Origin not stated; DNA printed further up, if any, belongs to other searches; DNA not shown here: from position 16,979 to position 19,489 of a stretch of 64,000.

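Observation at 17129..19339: Hel308/Ski2-like helicase paralog with substituted ATPase motifs and a SWIM zinc finger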

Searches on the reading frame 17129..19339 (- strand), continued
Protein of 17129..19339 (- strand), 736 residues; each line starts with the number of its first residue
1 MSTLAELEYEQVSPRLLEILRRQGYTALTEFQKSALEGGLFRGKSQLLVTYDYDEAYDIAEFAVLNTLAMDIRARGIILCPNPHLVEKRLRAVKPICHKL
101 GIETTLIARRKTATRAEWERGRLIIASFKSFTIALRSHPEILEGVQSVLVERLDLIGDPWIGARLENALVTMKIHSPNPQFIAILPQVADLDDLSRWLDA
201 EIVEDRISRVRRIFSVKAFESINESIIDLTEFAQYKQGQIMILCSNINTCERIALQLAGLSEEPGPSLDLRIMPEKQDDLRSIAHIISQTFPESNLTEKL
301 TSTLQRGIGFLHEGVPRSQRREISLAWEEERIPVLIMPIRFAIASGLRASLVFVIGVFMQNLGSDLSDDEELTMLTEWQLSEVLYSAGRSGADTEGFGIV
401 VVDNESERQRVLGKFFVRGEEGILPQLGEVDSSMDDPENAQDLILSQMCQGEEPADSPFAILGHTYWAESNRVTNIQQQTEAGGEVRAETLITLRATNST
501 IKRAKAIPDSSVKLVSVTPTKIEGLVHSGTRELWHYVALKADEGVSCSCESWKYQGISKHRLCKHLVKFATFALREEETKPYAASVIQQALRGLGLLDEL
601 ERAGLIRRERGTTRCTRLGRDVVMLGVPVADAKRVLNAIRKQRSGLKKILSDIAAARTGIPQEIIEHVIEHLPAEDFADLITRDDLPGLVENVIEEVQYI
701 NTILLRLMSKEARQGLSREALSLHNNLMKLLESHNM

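Call 22: search_solved_structures(query=A1, max_evalue=0.01, show_alignments=2)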
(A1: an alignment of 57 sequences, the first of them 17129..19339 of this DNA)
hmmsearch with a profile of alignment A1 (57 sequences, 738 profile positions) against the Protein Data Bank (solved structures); distinct sequences matched with E-value up to 0.01: 38.
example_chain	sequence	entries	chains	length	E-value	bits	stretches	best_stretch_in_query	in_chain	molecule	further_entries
2zj2_A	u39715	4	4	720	1.9e-28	102.2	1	11-479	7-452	Putative ski2-type helicase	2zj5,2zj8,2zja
2va8_A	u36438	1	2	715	3.9e-28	101.1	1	14-422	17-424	SKI2-TYPE HELICASE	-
2p6r_A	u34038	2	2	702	1.6e-23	85.9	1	10-420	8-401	afUHEL308 HELICASE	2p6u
9b15_A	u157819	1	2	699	1.5e-21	79.3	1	10-417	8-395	ATP-dependent DNA helicase Hel308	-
6qv3_A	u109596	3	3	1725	1.7e-21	79.2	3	76-404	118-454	Pre-mRNA splicing helicase-like protein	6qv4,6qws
5m59_A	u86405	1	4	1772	1.9e-21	79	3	76-404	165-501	Pre-mRNA splicing helicase-like protein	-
6s9i_B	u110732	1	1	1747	4.8e-21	77.7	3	75-404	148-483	U5 small nuclear ribonucleoprotein 200 kDa helicase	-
6qdv_B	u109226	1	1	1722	4.8e-21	77.7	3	75-404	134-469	U5 small nuclear ribonucleoprotein 200 kDa helicase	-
4f92_B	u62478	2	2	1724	4.8e-21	77.7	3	75-404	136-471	U5 small nuclear ribonucleoprotein 200 kDa helicase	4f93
4f91_B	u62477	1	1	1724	4.8e-21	77.7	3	75-404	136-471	U5 small nuclear ribonucleoprotein 200 kDa helicase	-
5urj_A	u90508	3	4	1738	5e-21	77.6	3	75-404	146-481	U5 small nuclear ribonucleoprotein 200 kDa helicase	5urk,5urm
4kit_B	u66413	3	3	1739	5e-21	77.6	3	75-404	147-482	U5 small nuclear ribonucleoprotein 200 kDa helicase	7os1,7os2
6s8q_B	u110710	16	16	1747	5.1e-21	77.6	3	75-404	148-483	U5 small nuclear ribonucleoprotein 200 kDa helicase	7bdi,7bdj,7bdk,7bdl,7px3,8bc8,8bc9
6s8o_B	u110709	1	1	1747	8e-21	76.9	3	75-404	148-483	U5 small nuclear ribonucleoprotein 200 kDa helicase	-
3jcr_C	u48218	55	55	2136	1.2e-20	76.4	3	75-404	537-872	hBrr2 | U5 small nuclear ribonucleoprotein 200 kDa helicase | Brr2, U5 small nuclear ribonucleoprotein 200 kDa helicase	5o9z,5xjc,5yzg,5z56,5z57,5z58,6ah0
7ujb_A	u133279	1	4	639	1.2e-13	53.2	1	14-266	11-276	DEAD/DEAH box RNA helicase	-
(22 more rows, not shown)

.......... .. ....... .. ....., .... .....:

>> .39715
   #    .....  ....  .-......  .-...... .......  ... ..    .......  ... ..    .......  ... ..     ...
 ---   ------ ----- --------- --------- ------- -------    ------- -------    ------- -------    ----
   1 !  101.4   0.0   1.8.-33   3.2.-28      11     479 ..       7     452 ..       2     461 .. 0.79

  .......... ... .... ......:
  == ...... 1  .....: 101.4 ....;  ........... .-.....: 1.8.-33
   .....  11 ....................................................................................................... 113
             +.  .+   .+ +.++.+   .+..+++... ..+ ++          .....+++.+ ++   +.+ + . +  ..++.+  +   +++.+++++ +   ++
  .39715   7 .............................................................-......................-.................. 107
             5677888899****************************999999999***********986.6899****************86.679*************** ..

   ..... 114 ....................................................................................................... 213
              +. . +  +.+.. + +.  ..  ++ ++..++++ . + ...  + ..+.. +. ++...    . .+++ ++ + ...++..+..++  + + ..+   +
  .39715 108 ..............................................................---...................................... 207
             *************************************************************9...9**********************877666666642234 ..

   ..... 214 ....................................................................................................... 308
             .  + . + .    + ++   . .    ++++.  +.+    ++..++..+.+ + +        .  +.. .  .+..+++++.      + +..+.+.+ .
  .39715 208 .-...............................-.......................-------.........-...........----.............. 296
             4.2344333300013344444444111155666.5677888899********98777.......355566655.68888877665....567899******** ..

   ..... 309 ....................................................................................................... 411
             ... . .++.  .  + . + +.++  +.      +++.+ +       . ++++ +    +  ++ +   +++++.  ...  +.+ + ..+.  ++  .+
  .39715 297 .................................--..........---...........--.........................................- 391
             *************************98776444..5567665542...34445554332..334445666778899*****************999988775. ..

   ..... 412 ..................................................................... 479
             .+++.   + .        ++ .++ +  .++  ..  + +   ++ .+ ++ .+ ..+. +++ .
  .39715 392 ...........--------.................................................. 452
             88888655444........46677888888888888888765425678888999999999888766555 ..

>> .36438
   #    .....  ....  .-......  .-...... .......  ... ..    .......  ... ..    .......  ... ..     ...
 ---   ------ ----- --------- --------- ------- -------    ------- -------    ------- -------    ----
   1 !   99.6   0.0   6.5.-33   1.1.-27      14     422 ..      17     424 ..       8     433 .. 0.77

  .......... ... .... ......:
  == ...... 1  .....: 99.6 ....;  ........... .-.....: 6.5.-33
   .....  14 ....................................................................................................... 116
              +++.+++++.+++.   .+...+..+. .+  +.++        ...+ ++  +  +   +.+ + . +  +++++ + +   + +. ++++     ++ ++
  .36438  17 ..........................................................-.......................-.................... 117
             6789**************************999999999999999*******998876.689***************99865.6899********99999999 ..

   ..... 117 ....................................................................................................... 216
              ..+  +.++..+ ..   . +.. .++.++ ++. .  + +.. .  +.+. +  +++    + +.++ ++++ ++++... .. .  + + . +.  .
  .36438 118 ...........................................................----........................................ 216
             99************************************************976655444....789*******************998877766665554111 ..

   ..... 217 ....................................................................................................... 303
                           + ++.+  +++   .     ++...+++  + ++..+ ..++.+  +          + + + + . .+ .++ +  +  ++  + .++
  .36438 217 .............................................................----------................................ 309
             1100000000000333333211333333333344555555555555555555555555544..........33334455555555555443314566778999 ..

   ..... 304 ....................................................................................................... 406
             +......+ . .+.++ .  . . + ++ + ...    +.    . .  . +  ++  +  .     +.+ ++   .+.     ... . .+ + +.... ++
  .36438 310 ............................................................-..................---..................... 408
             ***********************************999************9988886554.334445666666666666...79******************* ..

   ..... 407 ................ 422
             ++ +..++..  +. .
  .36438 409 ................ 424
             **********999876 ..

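Call 23: predict_structure(alignment_id=A1)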
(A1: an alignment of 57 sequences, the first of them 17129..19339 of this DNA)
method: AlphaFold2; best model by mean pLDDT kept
length: 736 residues; sequences in the alignment: 57
mean_pLDDT: 85.7   pTM: 0.85
mean pLDDT of the five models: 85.7, 84.0, 80.8, 79.8, 78.8
residues with pLDDT >= 90: 336; 70-90: 323; 50-70: 65; < 50: 12
segments of 3 or more residues with pLDDT < 50: 552-558
pLDDT, mean of each block of 10 residues (from residue 1): 68 88 85 93 95 91 95 94 89 93 88 68 92 86 94 89 92 86 94 93 85 87 64 69 92 91 78 88 95 94 94 92 91 92 83 90 79 89 85 79 92 92 89 87 88 68 88 63 76 86 91 92 88 86 83 45 90 92 89 86 84 83 84 86 79 89 92 90 90 91 78 69 91 67
secondary structure, 60 per line:
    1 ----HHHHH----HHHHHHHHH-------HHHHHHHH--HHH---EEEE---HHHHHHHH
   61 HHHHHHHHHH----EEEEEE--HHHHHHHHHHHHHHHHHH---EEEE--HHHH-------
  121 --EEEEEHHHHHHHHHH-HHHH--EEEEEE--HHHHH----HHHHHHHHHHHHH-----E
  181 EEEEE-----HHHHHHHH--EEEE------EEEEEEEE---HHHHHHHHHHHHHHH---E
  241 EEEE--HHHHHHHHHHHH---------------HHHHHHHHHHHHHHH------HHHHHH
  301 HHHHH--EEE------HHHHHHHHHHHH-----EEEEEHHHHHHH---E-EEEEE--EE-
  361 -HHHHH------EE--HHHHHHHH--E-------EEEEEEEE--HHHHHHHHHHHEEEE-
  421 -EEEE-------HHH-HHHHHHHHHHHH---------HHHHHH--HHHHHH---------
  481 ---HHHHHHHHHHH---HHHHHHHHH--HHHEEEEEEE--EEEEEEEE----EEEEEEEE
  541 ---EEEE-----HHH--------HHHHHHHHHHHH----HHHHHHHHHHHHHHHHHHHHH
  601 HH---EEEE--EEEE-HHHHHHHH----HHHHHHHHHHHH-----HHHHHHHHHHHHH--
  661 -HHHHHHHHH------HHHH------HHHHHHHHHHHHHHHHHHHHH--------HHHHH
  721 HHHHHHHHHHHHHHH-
elements in order (helices of 4 or more, strands of 3 or more residues): H5-9 H14-22 H30-37 E46-49 H53-70 E75-80 H83-100 E104-107 H110-113 E123-127 H128-137 H139-142 E145-150 H153-157 H162-174 E180-185 H191-198 E201-204 E211-218 H222-236 E240-244 H247-258 H274-288 H295-305 E308-310 H317-328 E334-338 H339-345 E351-355 H362-366 H377-384 E395-402 H405-415 E416-419 E422-425 H437-448 H458-463 H466-471 H484-494 H498-506 E512-518 E521-528 E533-540 E544-547 H564-575 H580-602 E606-609 E612-615 H617-624 H629-640 H646-658 H662-670 H677-680 H687-707 H716-735

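Call 25: search_protein_representatives(alignment_id=A1)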
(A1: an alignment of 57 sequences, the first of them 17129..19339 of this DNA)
Query: 57 sequences, 738 profile positions. Proteins with E-value up to 0.001 (for the whole library): 2842; up to 1e-10: 927; up to 1e-30: 62. The best 150 are listed.
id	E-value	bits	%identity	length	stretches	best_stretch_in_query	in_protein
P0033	0.0e+00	1187.2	-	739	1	1-737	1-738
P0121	4.5e-218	742.4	-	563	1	173-736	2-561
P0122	3.7e-200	683.1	-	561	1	176-734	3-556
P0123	1.5e-167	575.3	-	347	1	1-351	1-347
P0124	1.5e-154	532.4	-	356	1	384-737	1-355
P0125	4.0e-121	421.8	-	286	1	456-737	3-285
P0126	1.6e-91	324.0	-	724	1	7-665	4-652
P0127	1.8e-90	320.5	-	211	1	529-736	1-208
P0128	3.0e-90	319.8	-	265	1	476-734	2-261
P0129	2.0e-85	303.8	-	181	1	1-178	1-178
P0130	1.6e-75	271.0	-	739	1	17-660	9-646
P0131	6.3e-64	232.7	-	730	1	3-734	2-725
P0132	1.4e-63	231.5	-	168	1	569-738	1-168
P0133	9.0e-59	215.7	-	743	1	10-676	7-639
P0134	7.4e-54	199.4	-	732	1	7-730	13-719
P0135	1.2e-53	198.7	-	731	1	22-668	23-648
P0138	1.3e-51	192.1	-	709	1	12-685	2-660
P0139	4.1e-51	190.4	-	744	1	12-694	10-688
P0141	4.7e-49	183.6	-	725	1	3-730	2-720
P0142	6.2e-49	183.2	-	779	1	16-635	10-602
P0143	2.1e-47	178.1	-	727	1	11-723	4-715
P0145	1.4e-46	175.3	-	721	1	19-710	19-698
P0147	7.7e-46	172.9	-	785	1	11-712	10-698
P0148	3.1e-45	170.9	-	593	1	61-624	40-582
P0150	5.9e-43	163.4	-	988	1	14-581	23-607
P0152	1.1e-39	152.6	-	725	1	10-726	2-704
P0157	5.5e-37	143.6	-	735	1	31-661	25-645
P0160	2.0e-36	141.8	-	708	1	15-633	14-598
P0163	1.9e-35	138.6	-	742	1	12-632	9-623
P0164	4.9e-35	137.2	-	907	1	11-554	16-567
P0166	2.2e-34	135.1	-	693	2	17-420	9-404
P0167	9.0e-34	133.0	-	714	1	18-453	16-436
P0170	6.6e-33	130.2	-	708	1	19-423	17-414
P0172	1.5e-32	128.9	-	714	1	15-485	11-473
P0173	2.0e-32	128.6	-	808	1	26-630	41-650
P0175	2.6e-32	128.2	-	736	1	20-425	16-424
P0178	2.9e-31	124.7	-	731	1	13-483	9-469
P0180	8.3e-31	123.2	-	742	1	10-476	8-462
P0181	8.3e-31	123.2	-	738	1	14-485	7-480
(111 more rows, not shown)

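Call 29: fold_search(model_id=the predicted structure, library=pdb)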
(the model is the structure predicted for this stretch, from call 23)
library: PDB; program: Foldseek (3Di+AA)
matches with E <= 10: 1107; with E <= 0.001: 614
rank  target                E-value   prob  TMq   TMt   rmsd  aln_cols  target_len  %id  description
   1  2zj5                  9.6e-24  1.00  0.65  0.70   4.8       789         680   14  Archaeal DNA helicase Hjm complexed with ADP in form 1 (released 2009-02-10)
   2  2va8_B                4.9e-23  1.00  0.66  0.69   6.2       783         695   15  DNA Repair Helicase Hel308 (released 2008-01-15)
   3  2zj2                  9.4e-23  1.00  0.66  0.74   4.7       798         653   14  Archaeal DNA helicase Hjm apo state in form 1 (released 2009-02-10)
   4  9b15_A                2.6e-22  1.00  0.67  0.72   4.7       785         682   13  Superfamily 2 helicase Hel308 containing the beta-hairpin from DNA pol theta helicase-like domain (released 2025-03-19)
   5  2zj8                  2.9e-22  1.00  0.65  0.69   5.4       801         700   14  Archaeal DNA helicase Hjm apo state in form 2 (released 2009-02-10)
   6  2va8_A                6.6e-22  1.00  0.65  0.69   6.1       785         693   14  DNA Repair Helicase Hel308 (released 2008-01-15)
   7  9b15_B                4.5e-21  1.00  0.67  0.72   5.0       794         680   13  Superfamily 2 helicase Hel308 containing the beta-hairpin from DNA pol theta helicase-like domain (released 2025-03-19)
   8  6ro1_A                2.0e-19  1.00  0.56  0.46  17.4       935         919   12  X-ray crystal structure of the MTR4 NVL complex (released 2019-07-03)
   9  9bpa_A                2.4e-19  1.00  0.61  0.61   7.0       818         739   12  Human DNA polymerase theta helicase domain in complex with inhibitor AB25583, tetramer form (released 2024-08-28)
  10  9bh7_A                2.7e-19  1.00  0.63  0.60   6.3       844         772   13  Human DNA polymerase theta helicase domain dimer in the apo form (released 2024-05-01)
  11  6ieg_B                3.3e-19  1.00  0.59  0.49  16.8       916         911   11  Crystal structure of human MTR4 (released 2019-04-03)
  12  2p6r_A                3.4e-19  1.00  0.66  0.71   4.5       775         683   12  Crystal structure of superfamily 2 helicase Hel308 in complex with unwound DNA (released 2007-06-12)
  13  2xgj_A                4.7e-19  1.00  0.58  0.46  16.0       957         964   12  Structure of Mtr4, a DExH helicase involved in nuclear RNA processing and surveillance (released 2010-06-23)
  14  9asj_A                5.7e-19  1.00  0.60  0.60   7.0       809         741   12  Human DNA polymerase theta helicase domain in complex with AMP-PNP, dimer form (released 2024-06-26)
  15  9bh6_A                6.0e-19  1.00  0.63  0.60   6.5       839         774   13  Human DNA polymerase theta helicase domain tetramer in the apo form (released 2024-05-01)
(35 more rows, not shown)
